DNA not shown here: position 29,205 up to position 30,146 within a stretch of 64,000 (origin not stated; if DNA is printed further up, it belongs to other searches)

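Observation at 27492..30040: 2.5-kb methyltransferase cassette inserted upstream of gyrA, bounded by 32-bp direct repeats that duplicate the gyrA promoter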

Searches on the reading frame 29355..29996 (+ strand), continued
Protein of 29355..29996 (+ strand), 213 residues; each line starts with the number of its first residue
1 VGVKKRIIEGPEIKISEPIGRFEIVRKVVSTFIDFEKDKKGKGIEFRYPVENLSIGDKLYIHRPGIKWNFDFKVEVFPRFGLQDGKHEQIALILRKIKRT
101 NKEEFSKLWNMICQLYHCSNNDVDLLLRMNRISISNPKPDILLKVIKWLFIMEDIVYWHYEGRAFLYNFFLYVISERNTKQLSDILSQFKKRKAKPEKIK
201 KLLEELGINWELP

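Call 83: list_cluster_members(proteins=[P0272, P0276, P0282, P0308, P0313, P0319, P0291, P0295, P0252, P0260])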
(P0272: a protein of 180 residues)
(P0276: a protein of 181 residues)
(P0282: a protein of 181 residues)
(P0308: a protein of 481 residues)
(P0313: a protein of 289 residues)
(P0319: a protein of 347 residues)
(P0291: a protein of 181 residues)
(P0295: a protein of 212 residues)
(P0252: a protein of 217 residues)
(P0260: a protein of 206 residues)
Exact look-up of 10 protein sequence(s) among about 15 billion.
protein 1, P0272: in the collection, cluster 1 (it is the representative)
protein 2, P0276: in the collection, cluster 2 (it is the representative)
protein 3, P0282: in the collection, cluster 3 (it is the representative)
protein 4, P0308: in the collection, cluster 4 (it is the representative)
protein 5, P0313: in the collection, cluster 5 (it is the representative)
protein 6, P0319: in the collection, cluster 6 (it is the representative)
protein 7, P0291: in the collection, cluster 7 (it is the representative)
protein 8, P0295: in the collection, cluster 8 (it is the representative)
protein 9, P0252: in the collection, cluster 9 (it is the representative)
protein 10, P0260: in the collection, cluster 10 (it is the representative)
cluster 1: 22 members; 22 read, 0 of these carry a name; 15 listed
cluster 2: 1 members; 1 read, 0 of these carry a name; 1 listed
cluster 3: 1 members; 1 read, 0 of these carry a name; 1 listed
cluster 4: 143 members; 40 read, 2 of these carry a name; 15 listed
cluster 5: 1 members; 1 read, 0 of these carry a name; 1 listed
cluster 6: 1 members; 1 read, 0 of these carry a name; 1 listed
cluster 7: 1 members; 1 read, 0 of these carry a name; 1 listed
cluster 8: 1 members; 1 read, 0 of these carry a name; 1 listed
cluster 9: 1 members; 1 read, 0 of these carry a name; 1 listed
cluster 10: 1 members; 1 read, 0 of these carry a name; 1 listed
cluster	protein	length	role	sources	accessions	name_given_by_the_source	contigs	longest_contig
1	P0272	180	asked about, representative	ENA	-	-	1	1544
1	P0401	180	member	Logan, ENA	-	-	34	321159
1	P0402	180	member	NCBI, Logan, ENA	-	-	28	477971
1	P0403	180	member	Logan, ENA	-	-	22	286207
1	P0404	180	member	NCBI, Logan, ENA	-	-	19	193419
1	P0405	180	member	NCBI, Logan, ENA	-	-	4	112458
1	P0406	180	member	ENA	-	-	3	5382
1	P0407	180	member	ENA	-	-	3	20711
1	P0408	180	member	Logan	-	-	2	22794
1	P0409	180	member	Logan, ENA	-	-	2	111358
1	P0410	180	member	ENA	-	-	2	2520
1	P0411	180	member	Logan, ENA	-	-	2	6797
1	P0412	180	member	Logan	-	-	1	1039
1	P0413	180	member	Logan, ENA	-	-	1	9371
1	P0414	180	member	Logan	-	-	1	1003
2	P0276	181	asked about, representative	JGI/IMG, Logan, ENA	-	-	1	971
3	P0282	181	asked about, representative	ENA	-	-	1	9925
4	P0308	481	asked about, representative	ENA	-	-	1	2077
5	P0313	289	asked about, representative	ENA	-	-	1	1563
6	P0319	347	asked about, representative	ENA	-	-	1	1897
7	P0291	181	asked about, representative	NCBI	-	-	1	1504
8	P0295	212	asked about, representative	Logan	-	-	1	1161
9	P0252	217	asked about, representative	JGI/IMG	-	-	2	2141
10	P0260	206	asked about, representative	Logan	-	-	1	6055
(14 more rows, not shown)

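Call 85: search_dna_similar(query=window:29355-29996:+, collection=plasmids, mode=protein, max_evalue=0.001, max_rows=15)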
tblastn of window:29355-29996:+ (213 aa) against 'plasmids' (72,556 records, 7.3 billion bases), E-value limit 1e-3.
No match.

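Call 86: search_dna_similar(query=P0272, collection=plasmids, mode=protein, max_evalue=0.001, max_rows=15)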
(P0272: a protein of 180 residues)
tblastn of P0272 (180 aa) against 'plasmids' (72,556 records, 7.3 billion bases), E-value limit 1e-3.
No match.

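Call 87: search_dna_similar(query=P0272, collection=phages, mode=protein, max_evalue=0.001, max_rows=15)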
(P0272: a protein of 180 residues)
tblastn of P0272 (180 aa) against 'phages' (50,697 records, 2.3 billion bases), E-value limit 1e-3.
No match.

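Call 88: find_related_loci(query=A5, collection=viral_contigs, flank=4000)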
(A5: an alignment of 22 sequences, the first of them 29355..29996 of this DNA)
Query A5 (213 aa) in viral_contigs; peptide patterns used: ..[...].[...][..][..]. (x = any residue, [..] = any of these).
29 stretches matched a pattern; 22 encode a relative of the query (tblastn E <= 1e-3); 22 distinct loci.
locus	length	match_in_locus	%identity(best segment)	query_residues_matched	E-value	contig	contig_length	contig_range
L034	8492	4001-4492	37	13-168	7e-20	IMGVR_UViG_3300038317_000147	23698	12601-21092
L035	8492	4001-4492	37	13-168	7e-20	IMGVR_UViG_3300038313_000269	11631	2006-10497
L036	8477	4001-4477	35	13-163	3e-17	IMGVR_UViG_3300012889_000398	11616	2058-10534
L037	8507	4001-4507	33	11-168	8e-17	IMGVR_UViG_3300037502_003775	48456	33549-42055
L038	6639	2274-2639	38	48-163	7e-15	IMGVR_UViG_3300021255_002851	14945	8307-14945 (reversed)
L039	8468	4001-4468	33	16-163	9e-15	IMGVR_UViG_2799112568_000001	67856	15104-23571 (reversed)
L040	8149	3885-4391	32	8-168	4e-14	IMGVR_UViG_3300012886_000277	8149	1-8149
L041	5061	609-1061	32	25-168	6e-14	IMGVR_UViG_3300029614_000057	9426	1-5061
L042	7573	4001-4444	32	25-163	7e-14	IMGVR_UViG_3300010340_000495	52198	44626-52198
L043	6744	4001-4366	36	48-163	1e-13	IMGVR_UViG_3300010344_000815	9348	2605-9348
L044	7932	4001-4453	31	21-163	2e-13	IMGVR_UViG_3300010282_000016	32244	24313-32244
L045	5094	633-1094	30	20-167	4e-13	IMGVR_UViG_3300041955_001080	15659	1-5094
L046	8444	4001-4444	31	25-163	2e-12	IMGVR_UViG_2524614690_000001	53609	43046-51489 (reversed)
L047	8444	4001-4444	32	25-163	4e-12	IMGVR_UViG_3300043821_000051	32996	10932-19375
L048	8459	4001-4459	32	25-168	4e-12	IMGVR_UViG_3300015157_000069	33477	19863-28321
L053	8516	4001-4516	27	7-168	5e-9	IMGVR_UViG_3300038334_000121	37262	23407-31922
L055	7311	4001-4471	27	25-171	2e-8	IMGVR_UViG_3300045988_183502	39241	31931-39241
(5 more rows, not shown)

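Call 92: search_protein_families(library=pfam, proteins=[L039:3474-3959:+, L039:3917-4513:+, L039:4516-5187:+, L039:5301-6131:+, L039:6145-6942:+, L039:6929-7774:+, L053:4562-5089:+, L055:4489-5238:+, L042:3306-3935:+, L037:3218-3952:+], max_evalue=0.001)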
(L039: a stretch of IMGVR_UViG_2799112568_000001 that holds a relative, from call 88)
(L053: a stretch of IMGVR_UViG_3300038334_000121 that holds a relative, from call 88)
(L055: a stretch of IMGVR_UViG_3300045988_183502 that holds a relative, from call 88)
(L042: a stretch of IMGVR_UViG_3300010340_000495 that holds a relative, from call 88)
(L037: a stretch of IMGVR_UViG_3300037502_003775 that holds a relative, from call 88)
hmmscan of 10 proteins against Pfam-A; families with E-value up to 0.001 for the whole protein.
L039:3474-3959:+ (161 aa): 1 family
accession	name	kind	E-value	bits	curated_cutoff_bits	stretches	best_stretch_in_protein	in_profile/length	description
PF22539.1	DUF7004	-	8.6e-60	201.7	27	1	7-161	1-155/155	Family of unknown function (DUF7004)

L039:3917-4513:+ (198 aa): 0 families

L039:4516-5187:+ (223 aa): 1 family
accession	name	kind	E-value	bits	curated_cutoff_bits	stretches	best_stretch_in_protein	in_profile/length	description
PF02976.21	MutH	-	2e-05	24.9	23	1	54-114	11-74/103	DNA mismatch repair enzyme MutH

L039:5301-6131:+ (276 aa): 1 family
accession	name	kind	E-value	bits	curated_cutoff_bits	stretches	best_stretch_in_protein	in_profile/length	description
PF02086.21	MethyltransfD12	-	5.7e-62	210.1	22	1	11-259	1-253/253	D12 class N6 adenine-specific DNA methyltransferase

L039:6145-6942:+ (265 aa): 1 family
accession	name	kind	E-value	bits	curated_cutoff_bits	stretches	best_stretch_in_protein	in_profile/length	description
PF01555.25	N6_N4_Mtase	-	1.3e-63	215.4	26.7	1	37-253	1-220/221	DNA methylase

L039:6929-7774:+ (281 aa): 1 family
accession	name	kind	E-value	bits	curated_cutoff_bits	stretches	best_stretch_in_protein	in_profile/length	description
PF04556.18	DpnII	-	2.5e-111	371.9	23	1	4-275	2-275/278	DpnII restriction endonuclease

L053:4562-5089:+ (175 aa): 1 family
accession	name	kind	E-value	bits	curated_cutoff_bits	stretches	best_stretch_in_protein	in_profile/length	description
PF20472.4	PDDEXK_11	-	2e-06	28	23.7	1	20-109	8-81/145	PD-(D/E)XK nuclease superfamily domain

L055:4489-5238:+ (249 aa): 7 families
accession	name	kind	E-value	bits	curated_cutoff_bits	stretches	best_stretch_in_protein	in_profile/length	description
PF01555.25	N6_N4_Mtase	-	1.6e-25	90.8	26.7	2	12-91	134-216/221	DNA methylase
PF01170.24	UPF0020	-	3.9e-08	33.7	22.3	1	55-168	27-158/197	RMKL-like, methyltransferase domain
PF13649.12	Methyltransf_25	-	3.8e-07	31.1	27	1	60-132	1-70/97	Methyltransferase domain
PF08241.18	Methyltransf_11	-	4.9e-07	30.7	21.2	1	66-132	6-66/95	Methyltransferase domain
PF13847.12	Methyltransf_31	-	9.9e-07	29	27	1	55-185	2-113/145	Methyltransferase domain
PF03602.21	Cons_hypoth95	-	0.0002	21.5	24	1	56-172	41-155/182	Conserved hypothetical protein 95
PF02475.24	TRM5-TYW2_MTfase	-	0.00041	20.8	28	0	47-120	27-100/164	TRM5/TYW2 methyltransferase domain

L042:3306-3935:+ (209 aa): 1 family
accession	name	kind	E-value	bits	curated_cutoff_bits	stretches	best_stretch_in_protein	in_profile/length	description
PF20472.4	PDDEXK_11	-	3.7e-06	27.2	23.7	1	61-147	12-82/145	PD-(D/E)XK nuclease superfamily domain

L037:3218-3952:+ (244 aa): 0 families

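Call 95: search_protein_families(library=phrogs, proteins=[window:29355-29996:+, L039:3917-4513:+, L045:576-1121:+, L053:3995-4543:+, P0272, L042:3935-4480:+], max_evalue=0.01)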
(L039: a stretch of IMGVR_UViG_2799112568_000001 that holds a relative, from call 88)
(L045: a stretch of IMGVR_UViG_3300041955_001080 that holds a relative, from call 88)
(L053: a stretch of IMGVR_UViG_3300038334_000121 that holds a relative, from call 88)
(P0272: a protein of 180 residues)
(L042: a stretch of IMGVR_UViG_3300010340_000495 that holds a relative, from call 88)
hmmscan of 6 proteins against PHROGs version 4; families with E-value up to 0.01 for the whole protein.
window:29355-29996:+ (213 aa): 0 families

L039:3917-4513:+ (198 aa): 0 families

L045:576-1121:+ (181 aa): 1 family
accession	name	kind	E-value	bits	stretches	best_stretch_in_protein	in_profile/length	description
phrog_11668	-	unknown function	0.00099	19.8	1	74-170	45-146/202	-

L053:3995-4543:+ (182 aa): 0 families

P0272 (180 aa): 0 families

L042:3935-4480:+ (181 aa): 0 families

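Call 96: search_protein_families(library=ncbifam, proteins=[L039:3917-4513:+, L045:576-1121:+, L053:3995-4543:+, P0272, P0308, L042:3935-4480:+, L031:4001-4633:+], max_evalue=0.01)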
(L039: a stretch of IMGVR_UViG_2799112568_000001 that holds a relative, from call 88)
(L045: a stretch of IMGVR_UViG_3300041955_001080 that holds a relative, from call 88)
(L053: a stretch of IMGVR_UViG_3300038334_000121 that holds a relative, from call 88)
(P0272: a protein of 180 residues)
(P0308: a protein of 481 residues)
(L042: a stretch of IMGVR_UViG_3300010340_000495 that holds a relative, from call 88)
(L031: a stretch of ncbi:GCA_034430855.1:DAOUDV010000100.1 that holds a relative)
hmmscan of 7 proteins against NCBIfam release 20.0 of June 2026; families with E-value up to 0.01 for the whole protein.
L039:3917-4513:+ (198 aa): 0 families

L045:576-1121:+ (181 aa): 0 families

L053:3995-4543:+ (182 aa): 0 families

P0272 (180 aa): 0 families

P0308 (481 aa): 2 families
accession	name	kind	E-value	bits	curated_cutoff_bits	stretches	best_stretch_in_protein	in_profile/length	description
TIGR00571.1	dam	subfamily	9e-87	291.1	114.85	1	9-298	1-267/267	Dam family site-specific DNA-(adenine-N6)-methyltransferase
NF008152.0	PRK10904.1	equivalog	3.3e-48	164.4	441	1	10-295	5-265/271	adenine-specific DNA-methyltransferase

L042:3935-4480:+ (181 aa): 0 families

L031:4001-4633:+ (210 aa): 0 families

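Call 98: find_related_loci(query=A1, collection=viral_contigs, flank=3500)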
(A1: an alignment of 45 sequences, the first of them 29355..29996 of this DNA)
Query A1 (213 aa) in viral_contigs; peptide patterns used: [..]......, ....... (x = any residue, [..] = any of these).
65 stretches matched a pattern, but none encodes a relative of the query by tblastn (E <= 1e-3).
